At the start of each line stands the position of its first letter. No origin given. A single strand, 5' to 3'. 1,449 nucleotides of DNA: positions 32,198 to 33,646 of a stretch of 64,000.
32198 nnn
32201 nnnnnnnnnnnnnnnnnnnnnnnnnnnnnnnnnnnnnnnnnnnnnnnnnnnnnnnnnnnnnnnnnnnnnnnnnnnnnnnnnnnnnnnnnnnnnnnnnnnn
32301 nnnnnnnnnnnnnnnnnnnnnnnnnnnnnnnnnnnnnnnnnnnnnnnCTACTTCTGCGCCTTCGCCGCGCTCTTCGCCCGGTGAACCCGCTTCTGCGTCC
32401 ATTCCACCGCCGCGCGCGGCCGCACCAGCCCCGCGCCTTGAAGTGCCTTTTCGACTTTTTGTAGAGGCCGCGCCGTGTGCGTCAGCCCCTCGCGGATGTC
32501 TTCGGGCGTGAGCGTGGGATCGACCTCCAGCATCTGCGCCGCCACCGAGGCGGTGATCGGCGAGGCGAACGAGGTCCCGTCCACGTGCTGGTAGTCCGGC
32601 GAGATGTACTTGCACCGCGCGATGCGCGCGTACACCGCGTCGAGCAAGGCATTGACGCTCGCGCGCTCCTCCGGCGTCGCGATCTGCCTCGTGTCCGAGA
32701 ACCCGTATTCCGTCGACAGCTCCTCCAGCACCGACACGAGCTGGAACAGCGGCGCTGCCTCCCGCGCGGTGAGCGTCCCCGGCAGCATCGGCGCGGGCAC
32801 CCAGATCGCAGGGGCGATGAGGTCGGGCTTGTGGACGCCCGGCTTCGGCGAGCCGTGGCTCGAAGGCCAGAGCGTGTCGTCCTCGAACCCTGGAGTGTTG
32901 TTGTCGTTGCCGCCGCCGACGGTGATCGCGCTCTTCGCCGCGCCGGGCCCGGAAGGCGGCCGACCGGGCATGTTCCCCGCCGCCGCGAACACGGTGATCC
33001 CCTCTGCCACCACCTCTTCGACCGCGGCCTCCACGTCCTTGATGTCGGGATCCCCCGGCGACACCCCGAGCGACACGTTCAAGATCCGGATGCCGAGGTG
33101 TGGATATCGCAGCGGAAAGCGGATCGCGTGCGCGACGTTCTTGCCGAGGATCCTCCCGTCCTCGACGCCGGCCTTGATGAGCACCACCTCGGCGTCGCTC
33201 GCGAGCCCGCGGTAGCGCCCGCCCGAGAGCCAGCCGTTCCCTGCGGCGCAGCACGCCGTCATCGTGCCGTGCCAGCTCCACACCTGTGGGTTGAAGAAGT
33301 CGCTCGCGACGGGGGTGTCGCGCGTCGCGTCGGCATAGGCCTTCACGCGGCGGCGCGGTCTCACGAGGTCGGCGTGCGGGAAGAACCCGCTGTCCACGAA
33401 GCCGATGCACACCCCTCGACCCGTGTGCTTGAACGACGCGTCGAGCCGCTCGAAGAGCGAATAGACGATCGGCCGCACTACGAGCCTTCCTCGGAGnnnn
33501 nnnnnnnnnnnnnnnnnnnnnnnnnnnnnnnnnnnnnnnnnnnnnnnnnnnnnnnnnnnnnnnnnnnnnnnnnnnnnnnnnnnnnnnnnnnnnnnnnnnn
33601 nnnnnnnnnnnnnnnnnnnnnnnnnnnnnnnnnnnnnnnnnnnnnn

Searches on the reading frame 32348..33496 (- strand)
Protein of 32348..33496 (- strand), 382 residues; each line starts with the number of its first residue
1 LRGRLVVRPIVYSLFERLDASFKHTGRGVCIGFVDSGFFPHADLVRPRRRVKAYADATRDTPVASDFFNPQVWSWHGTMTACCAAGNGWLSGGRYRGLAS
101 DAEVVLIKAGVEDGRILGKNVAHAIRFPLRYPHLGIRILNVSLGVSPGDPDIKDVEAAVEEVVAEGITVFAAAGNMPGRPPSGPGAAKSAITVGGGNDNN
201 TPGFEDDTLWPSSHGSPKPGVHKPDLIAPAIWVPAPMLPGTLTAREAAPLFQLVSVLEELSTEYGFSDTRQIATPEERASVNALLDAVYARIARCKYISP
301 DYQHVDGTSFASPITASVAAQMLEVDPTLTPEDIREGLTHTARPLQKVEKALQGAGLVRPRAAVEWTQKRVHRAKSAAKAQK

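Call 56: search_protein_families(library=pfam, max_evalue=0.0001, proteins=[window:32348-33496:-])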
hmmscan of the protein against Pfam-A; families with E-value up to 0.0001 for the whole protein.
window:32348-33496:- (382 aa): 1 family
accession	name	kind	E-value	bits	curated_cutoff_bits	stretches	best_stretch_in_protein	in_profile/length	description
PF00082.27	Peptidase_S8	-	3.1e-30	105.9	21.8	1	26-356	1-288/288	Subtilase family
